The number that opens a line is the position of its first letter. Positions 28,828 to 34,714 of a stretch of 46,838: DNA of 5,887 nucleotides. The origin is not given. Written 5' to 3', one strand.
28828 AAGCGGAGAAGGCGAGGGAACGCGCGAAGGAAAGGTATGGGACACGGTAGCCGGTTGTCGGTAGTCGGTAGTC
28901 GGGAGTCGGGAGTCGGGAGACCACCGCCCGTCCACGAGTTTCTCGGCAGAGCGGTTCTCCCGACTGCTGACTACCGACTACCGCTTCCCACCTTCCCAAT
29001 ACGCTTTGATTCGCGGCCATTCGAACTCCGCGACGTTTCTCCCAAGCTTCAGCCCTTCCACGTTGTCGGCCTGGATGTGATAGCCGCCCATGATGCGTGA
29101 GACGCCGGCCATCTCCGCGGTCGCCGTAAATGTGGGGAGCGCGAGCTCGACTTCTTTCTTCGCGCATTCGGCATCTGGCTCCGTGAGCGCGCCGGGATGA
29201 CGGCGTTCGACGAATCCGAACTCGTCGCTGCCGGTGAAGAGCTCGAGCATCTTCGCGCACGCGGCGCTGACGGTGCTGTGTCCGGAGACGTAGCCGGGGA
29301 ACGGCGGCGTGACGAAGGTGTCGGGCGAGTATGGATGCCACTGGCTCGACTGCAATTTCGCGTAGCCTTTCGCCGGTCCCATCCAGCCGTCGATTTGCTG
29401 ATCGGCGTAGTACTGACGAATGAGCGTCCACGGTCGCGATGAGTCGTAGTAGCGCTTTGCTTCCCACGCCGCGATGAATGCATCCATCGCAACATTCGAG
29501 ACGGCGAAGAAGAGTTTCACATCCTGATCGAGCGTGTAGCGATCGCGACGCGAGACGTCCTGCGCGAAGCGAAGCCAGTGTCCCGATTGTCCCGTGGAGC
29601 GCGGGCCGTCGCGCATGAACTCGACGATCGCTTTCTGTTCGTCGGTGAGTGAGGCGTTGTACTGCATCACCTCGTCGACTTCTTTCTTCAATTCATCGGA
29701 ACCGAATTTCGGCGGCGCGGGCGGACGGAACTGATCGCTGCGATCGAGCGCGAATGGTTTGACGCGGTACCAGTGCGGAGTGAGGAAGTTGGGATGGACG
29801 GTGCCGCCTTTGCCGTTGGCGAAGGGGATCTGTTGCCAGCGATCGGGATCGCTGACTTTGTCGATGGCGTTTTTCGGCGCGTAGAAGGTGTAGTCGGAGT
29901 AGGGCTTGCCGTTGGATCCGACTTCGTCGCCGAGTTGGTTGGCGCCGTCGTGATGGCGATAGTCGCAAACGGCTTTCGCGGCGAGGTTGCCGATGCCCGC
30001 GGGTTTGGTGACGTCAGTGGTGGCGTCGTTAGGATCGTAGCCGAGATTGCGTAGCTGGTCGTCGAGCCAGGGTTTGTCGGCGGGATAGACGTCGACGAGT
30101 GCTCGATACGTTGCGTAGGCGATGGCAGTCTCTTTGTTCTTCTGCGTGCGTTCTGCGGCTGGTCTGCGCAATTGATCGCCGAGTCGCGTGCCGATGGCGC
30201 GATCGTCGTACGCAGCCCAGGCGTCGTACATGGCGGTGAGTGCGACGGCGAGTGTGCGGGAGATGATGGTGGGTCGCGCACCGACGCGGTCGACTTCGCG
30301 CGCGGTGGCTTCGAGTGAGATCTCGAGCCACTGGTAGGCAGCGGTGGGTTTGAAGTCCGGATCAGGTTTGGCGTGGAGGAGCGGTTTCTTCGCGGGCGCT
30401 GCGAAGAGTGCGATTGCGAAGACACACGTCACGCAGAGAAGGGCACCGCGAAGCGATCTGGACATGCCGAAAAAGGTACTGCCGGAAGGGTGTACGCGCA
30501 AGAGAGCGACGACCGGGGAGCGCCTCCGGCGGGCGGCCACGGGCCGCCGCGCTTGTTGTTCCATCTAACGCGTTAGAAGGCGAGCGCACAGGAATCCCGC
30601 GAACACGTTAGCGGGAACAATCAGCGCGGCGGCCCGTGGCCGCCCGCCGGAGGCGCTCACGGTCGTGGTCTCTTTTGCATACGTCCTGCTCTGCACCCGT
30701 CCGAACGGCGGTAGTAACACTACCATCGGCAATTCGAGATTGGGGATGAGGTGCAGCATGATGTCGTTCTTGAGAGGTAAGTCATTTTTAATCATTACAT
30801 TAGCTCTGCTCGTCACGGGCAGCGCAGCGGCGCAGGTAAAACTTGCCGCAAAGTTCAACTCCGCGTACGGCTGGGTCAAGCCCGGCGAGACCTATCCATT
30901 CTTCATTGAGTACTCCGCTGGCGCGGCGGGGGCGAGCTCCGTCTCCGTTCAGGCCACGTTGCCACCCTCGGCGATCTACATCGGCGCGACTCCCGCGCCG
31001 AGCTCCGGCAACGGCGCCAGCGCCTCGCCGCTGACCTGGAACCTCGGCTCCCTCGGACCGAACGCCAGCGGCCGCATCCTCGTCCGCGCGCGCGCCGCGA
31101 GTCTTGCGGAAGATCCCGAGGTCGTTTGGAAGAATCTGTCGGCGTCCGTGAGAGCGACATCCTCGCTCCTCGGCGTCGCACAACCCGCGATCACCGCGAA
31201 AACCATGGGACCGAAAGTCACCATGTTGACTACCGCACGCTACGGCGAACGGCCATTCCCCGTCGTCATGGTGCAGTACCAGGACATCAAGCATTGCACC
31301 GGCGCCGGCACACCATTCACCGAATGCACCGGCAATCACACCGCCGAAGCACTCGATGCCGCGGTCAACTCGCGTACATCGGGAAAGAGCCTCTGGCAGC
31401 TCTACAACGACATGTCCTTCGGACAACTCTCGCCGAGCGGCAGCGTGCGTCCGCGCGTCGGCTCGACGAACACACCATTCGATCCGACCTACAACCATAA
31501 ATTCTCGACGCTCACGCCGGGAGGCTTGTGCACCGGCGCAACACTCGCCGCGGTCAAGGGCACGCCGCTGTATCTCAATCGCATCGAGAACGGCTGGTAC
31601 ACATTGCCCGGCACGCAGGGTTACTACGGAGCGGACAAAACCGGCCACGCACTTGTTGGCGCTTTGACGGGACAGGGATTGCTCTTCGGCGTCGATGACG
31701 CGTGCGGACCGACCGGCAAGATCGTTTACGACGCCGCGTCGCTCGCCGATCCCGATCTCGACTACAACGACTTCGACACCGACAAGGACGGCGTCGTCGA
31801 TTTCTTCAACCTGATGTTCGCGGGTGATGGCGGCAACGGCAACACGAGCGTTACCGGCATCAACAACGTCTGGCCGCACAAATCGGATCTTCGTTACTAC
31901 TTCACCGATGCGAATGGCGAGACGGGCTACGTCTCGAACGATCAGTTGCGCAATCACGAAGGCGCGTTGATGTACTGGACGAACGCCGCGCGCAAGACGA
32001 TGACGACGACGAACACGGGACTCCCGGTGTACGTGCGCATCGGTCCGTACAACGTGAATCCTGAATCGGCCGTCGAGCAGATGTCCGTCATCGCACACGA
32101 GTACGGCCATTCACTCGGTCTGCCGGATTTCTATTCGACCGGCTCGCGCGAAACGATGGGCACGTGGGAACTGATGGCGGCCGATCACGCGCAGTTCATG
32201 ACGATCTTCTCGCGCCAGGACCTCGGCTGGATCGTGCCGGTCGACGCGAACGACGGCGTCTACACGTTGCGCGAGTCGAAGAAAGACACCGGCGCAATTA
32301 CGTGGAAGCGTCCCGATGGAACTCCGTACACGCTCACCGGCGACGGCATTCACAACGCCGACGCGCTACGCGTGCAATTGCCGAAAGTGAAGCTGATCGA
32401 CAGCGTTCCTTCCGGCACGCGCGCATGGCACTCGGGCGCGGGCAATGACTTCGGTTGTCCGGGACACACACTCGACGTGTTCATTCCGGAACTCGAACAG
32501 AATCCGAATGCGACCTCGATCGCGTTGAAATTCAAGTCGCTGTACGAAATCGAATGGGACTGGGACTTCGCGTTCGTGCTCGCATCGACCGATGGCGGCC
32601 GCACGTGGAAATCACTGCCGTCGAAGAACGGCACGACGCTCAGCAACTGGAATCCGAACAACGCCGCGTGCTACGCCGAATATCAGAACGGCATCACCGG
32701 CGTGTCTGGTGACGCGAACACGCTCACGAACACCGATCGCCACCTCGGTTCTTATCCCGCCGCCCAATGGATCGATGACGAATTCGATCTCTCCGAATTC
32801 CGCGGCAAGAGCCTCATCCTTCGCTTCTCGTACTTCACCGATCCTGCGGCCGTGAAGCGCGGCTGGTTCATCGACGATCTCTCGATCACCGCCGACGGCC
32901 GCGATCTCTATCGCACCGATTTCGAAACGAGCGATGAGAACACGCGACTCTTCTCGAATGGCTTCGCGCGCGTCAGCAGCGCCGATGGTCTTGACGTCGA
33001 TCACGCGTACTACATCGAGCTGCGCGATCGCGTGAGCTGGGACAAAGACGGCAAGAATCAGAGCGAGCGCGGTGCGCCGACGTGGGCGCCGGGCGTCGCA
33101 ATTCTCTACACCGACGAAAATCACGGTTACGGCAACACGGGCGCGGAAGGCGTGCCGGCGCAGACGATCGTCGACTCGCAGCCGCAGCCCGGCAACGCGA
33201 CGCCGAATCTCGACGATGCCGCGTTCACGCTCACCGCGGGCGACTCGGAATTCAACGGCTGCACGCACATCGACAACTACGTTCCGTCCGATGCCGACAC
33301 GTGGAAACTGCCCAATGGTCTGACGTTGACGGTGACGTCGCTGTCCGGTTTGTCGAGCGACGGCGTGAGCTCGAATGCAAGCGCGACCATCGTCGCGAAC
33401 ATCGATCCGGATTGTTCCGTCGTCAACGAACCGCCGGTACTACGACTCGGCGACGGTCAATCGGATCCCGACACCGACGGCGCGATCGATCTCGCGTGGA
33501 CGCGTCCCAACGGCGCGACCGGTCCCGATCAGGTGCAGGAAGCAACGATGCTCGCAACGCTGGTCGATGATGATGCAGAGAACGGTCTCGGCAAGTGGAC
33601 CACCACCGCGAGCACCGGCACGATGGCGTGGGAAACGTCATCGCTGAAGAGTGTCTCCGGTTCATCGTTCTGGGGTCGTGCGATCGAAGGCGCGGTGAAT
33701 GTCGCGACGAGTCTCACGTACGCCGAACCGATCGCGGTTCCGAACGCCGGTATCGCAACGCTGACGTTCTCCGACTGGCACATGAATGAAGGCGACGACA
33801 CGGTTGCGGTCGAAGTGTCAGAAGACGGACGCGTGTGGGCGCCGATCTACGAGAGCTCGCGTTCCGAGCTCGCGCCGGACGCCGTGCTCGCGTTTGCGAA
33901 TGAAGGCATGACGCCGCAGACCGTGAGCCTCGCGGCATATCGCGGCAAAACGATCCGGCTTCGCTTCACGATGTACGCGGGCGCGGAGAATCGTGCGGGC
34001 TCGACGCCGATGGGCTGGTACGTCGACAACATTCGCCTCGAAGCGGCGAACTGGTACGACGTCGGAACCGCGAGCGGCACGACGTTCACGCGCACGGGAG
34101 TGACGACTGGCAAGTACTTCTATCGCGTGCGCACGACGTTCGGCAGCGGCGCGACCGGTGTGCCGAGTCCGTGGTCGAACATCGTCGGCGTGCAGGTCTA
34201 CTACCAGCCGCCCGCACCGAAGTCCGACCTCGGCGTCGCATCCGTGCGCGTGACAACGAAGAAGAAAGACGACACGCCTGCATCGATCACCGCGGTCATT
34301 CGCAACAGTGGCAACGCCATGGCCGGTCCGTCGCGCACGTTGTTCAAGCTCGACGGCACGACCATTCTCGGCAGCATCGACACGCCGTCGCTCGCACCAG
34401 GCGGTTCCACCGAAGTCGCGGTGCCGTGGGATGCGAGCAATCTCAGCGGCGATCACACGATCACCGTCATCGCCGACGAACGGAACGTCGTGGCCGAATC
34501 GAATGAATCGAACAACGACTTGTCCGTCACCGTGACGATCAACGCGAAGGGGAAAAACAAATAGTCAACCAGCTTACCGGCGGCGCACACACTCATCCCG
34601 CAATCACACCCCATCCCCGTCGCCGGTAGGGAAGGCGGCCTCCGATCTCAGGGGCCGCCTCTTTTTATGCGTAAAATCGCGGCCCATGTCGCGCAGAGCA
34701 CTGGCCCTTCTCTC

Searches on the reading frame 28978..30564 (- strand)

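Call 25: search_protein_families(library=pfam, proteins=[window:28978-30564:-], max_evalue=0.0001)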
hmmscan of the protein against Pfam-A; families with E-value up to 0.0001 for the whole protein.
window:28978-30564:- (528 aa): 3 families
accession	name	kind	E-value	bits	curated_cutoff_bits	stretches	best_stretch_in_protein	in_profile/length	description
PF21167.2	DUF6851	-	4e-47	160.6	27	1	109-244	3-139/140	Domain of unknown function (DUF6851)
PF22778.2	VCPO_2nd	-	5.7e-16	59.5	27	1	351-511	2-159/177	VCPO second helical-bundle domain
PF01569.27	PAP2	-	1.3e-06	28.6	27.2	1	367-511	18-117/130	PAP2 superfamily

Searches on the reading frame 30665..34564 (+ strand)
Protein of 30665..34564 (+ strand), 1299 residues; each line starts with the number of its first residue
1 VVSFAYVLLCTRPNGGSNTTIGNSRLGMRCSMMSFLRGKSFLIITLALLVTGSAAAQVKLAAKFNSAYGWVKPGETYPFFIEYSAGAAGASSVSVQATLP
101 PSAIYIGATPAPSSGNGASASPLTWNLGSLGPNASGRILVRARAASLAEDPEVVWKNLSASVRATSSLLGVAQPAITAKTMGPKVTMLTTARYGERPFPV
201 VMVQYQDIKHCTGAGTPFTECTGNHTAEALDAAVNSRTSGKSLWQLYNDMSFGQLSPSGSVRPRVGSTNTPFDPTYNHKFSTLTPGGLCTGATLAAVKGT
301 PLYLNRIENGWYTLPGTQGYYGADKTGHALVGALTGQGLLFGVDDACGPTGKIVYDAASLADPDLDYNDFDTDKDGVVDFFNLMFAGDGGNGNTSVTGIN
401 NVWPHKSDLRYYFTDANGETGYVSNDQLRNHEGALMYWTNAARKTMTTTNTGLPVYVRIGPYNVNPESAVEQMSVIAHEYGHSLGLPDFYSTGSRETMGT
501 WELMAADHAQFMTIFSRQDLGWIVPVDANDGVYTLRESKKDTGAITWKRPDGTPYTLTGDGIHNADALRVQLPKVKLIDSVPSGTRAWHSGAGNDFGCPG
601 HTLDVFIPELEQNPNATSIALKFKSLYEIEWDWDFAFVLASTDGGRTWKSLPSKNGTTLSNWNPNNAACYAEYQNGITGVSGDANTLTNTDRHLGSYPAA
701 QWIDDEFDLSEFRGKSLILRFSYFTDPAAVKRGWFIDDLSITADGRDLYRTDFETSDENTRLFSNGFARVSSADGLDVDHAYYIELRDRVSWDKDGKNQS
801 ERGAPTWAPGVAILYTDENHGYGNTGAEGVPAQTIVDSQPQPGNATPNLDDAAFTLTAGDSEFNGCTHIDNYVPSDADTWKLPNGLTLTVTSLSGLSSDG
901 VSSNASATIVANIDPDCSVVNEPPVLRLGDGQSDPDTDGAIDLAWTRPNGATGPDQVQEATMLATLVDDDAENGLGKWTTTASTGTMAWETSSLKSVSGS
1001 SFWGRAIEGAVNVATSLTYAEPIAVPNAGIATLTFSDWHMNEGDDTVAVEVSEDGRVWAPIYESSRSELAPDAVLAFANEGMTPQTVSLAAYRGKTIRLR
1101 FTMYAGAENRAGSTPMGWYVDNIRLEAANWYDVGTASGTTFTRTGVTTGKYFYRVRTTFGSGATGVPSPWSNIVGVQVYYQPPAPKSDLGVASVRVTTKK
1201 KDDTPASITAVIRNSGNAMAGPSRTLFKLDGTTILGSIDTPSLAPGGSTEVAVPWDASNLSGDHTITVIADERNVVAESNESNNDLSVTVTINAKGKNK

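Call 25: search_protein_families(library=pfam, proteins=[window:30665-34564:+], max_evalue=0.0001)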
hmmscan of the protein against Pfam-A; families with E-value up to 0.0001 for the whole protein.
window:30665-34564:+ (1299 aa): 3 families
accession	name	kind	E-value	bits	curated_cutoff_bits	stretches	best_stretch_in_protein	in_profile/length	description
PF20773.4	InhA-like_MAM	-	9.9e-33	113.7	26.9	1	564-769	16-188/191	Immune inhibitor A-like, MAM domain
PF07705.17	CARDB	-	1.8e-18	67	22.7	1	1187-1287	2-100/101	CARDB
PF05547.17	Peptidase_M6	-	4.9e-14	52.7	22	1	309-506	89-262/294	Immune inhibitor A peptidase M6, catalytic domain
